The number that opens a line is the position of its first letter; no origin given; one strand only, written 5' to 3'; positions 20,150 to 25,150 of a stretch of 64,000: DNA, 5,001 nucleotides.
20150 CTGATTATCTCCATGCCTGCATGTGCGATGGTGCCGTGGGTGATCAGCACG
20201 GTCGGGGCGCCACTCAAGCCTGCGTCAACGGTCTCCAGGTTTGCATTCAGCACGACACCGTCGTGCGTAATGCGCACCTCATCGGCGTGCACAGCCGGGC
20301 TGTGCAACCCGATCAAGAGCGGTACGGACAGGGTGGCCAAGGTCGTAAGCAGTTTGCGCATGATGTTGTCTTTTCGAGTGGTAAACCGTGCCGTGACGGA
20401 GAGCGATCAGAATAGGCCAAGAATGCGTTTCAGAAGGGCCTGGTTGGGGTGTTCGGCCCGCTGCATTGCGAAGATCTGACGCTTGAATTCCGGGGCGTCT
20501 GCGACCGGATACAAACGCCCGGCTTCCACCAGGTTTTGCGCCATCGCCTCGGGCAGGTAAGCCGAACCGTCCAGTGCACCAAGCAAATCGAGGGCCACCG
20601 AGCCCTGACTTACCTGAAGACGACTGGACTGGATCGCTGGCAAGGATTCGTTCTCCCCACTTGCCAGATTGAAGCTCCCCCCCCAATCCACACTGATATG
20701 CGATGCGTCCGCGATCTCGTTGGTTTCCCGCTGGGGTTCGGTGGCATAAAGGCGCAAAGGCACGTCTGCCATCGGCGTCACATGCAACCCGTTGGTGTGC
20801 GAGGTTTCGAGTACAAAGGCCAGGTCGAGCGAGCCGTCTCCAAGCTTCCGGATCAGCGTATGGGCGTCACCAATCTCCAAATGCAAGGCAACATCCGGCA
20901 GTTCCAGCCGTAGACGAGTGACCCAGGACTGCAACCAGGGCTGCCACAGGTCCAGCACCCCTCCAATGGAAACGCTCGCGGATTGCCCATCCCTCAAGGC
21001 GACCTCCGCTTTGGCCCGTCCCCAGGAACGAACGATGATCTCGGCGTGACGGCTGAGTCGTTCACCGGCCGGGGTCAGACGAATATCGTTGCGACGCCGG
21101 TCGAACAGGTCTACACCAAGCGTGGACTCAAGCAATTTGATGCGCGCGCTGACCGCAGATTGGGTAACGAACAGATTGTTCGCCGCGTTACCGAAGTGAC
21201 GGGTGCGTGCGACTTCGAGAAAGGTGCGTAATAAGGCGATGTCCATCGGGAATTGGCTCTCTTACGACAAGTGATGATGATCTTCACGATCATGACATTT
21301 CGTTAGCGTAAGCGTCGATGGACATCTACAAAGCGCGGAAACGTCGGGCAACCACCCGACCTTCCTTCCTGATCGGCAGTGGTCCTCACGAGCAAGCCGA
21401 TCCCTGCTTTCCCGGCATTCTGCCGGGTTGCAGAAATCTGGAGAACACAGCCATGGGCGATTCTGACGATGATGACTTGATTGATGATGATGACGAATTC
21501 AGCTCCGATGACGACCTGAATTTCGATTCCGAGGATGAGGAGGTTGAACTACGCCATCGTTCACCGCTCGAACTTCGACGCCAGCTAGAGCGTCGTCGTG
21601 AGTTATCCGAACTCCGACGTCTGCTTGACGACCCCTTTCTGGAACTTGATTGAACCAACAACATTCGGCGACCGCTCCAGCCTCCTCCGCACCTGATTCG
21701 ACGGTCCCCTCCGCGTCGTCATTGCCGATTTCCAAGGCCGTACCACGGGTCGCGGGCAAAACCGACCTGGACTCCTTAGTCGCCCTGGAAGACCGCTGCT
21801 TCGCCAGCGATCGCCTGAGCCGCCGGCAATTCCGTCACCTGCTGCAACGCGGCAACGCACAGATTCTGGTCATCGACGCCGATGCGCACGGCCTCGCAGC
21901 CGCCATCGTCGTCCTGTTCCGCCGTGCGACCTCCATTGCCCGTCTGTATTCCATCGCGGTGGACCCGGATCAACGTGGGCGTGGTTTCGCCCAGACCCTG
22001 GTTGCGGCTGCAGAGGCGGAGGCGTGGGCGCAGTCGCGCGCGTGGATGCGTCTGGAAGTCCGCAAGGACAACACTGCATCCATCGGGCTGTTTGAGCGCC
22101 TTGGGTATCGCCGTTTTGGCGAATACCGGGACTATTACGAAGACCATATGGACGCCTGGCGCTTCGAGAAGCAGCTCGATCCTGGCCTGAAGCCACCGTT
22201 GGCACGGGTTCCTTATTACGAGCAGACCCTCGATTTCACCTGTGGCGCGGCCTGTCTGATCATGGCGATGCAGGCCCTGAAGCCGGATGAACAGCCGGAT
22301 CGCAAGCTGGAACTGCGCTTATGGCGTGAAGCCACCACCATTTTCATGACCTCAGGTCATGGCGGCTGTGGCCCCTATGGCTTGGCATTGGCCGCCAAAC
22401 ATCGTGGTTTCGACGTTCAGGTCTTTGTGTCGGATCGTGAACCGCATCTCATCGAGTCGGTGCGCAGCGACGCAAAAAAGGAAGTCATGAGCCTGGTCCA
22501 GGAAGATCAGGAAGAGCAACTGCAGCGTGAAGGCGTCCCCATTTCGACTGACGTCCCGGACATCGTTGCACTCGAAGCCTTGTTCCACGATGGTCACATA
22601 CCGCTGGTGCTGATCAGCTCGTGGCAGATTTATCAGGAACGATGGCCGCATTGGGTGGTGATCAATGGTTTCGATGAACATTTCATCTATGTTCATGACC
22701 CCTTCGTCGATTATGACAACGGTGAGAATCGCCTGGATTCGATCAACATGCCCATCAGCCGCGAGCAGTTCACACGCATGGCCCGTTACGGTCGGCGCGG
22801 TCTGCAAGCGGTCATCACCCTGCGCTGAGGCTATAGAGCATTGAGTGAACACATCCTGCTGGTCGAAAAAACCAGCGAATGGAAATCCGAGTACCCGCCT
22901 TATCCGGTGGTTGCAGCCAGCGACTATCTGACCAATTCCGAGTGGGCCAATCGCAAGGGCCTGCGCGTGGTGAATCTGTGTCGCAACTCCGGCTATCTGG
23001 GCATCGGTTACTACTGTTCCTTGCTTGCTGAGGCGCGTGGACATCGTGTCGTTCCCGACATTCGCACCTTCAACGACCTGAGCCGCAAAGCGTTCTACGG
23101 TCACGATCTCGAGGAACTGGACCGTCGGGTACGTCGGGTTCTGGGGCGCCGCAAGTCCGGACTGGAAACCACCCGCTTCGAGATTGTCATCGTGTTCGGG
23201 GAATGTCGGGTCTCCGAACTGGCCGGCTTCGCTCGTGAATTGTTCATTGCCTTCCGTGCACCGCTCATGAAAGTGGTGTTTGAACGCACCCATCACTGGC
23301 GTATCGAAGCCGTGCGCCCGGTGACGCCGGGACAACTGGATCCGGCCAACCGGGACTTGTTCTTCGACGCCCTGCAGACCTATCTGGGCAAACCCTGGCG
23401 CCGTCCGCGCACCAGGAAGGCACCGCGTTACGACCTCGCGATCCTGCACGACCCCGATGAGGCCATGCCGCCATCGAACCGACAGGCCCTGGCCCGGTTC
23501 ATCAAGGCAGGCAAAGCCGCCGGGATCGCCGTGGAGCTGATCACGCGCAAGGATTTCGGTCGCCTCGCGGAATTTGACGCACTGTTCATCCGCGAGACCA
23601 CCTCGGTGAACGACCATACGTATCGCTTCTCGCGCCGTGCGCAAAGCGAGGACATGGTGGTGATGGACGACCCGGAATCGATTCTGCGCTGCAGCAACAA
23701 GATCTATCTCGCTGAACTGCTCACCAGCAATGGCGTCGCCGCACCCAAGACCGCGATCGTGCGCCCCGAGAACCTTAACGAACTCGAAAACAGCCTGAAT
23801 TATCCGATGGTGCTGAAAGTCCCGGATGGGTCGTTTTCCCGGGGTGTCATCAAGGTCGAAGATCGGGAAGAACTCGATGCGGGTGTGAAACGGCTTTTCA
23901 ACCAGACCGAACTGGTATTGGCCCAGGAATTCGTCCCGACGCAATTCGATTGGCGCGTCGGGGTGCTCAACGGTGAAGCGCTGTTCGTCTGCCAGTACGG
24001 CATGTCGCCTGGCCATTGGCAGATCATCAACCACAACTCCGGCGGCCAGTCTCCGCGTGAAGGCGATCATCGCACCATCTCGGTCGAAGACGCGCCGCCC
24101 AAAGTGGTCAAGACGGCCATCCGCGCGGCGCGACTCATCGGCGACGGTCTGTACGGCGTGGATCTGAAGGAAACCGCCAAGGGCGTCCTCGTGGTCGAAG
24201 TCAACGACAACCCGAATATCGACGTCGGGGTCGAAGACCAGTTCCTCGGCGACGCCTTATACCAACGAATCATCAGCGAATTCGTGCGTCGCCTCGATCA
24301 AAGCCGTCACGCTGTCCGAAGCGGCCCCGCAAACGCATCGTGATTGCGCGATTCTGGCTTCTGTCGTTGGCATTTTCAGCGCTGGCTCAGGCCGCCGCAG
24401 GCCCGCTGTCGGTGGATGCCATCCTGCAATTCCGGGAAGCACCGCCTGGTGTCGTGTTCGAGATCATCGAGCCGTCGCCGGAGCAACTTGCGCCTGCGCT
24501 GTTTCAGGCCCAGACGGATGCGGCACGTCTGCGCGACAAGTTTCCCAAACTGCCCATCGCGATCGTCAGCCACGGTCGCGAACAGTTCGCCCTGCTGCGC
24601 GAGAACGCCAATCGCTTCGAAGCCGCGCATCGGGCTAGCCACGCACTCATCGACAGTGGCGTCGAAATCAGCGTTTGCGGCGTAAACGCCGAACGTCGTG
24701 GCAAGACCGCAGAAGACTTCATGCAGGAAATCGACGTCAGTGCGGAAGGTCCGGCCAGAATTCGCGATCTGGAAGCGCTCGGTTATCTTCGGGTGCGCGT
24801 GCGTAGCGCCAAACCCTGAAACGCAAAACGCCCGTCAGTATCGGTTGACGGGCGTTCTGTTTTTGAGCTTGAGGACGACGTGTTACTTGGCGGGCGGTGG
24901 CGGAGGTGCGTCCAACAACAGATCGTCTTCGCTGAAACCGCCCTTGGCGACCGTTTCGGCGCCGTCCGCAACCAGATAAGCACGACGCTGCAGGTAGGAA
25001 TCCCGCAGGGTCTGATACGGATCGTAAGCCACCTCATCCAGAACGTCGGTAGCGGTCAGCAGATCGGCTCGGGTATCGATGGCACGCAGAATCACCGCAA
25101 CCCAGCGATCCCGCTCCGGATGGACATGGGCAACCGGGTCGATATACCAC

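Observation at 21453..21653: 66-aa hyper-acidic ORF with poly-Asp runs, coupled to the GNAT-peptidase gene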

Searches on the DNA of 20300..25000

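Call 78: search_rna_families(source=window, start=20300, end=25000, threshold=evalue, max_evalue=1)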
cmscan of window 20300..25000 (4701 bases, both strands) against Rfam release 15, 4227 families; matches with E-value up to 1: 1.
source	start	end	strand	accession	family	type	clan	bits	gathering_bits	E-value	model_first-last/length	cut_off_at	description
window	24797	24870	+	RF00236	ctRNA_pGA1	Gene; antisense;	-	22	45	0.41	1-79/79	no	ctRNA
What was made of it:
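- On Known RNA families (alternative to a protein gene): Only one chance-level hit elsewhere in the stretch (E 0.41, at 24797-24870, call 78).
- Tried and rejected: The Rfam scan found nothing (call 78).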

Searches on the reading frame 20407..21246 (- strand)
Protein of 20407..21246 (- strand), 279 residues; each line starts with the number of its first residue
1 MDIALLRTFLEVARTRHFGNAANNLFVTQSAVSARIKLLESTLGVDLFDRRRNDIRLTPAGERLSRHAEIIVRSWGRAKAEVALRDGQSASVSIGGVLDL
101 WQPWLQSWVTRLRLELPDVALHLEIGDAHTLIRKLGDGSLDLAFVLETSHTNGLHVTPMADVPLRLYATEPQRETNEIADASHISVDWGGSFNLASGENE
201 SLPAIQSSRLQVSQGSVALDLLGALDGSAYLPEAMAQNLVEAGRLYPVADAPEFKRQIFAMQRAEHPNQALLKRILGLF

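Call 3: search_protein_families(library=ncbifam, proteins=[window:20407-21246:-], max_evalue=0.1)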
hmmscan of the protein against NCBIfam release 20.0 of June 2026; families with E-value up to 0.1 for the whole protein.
window:20407-21246:- (279 aa): 53 families (the best 25 are shown)
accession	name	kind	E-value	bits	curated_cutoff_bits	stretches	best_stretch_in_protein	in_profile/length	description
NF002946.0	PRK03601.1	equivalog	5.2e-55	186.8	240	1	1-275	1-266/275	HTH-type transcriptional regulator HdfR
NF040786.1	LysR_Sec_metab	equivalog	3.3e-26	92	250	1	1-178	1-179/298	selenium metabolism-associated LysR family transcriptional regulator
NF053705.1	TransRegGltCGpos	equivalog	1.5e-25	90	350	1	1-145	1-146/300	glutamate biosynthesis transcriptional regulator GltC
NF008722.0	PRK11716.1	equivalog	1.6e-23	83.2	246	1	1-184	1-186/293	HTH-type transcriptional activator IlvY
TIGR03339.1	phn_lysR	subfamily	1.8e-20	73.4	341.1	1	6-168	2-162/279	aminoethylphosphonate catabolism associated LysR family transcriptional regulator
NF008352.0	PRK11139.1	subfamily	3.4e-20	72.3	288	1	6-162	11-163/305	transcriptional regulator GcvA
NF047520.1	trans_act_CidR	equivalog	7.4e-20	71.3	415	1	1-168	1-169/292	cidABC operon transcriptional activator CidR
TIGR02424.1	TF_pcaQ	equivalog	2.2e-19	69.5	303.8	1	6-143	8-146/300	pca operon transcription factor PcaQ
TIGR03298.1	argP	subfamily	3.3e-19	69.1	273.55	1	1-170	1-169/292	ArgP/LysG family DNA-binding transcriptional regulator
NF009888.0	PRK13348.1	subfamily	3.5e-19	68.9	297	1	1-169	3-169/302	HTH-type transcriptional regulator ArgP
NF008416.0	PRK11242.1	equivalog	4.7e-19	68.8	277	1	6-175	6-176/300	transcriptional regulator CynR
NF002964.0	PRK03635.1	subfamily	5.6e-19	68.3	197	1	1-170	3-170/297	ArgP/LysG family DNA-binding transcriptional regulator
NF045990.1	TransRegCbbRRhodb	equivalog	3.6e-18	65.6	450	1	6-166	11-173/304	LysR family regulator CbbR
NF047711.1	PutUtilRegPtrR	equivalog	2.5e-17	62.9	400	1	1-180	1-179/283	putrescine utilization regulator PtrR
NF007307.0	PRK09791.1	equivalog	1.8e-16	60.1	336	1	3-143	7-148/302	LysR family transcriptional regulator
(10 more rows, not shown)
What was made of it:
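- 20407..21246 (-): Divergently transcribed HdfR-like LysR-family regulator. It is the most consistently conserved neighbour of the small gene. NCBIfam HdfR model 186.8 bits, below its cut-off of 240: call 3.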

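Call 4: search_protein_families(library=pfam, proteins=[window:20407-21246:-], max_evalue=0.1)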
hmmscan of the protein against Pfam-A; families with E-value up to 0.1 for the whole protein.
window:20407-21246:- (279 aa): 3 families
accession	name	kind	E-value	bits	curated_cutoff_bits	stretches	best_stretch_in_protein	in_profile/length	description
PF00126.33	HTH_1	-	1.6e-21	76.5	26.6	1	5-62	3-60/60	Bacterial regulatory helix-turn-helix protein, lysR family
PF03466.25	LysR_substrate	-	2.5e-19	69.9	28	1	86-276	2-201/209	LysR substrate binding domain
PF13556.12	HTH_30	-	0.0071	16.5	27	1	5-50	4-47/59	PucR C-terminal helix-turn-helix domain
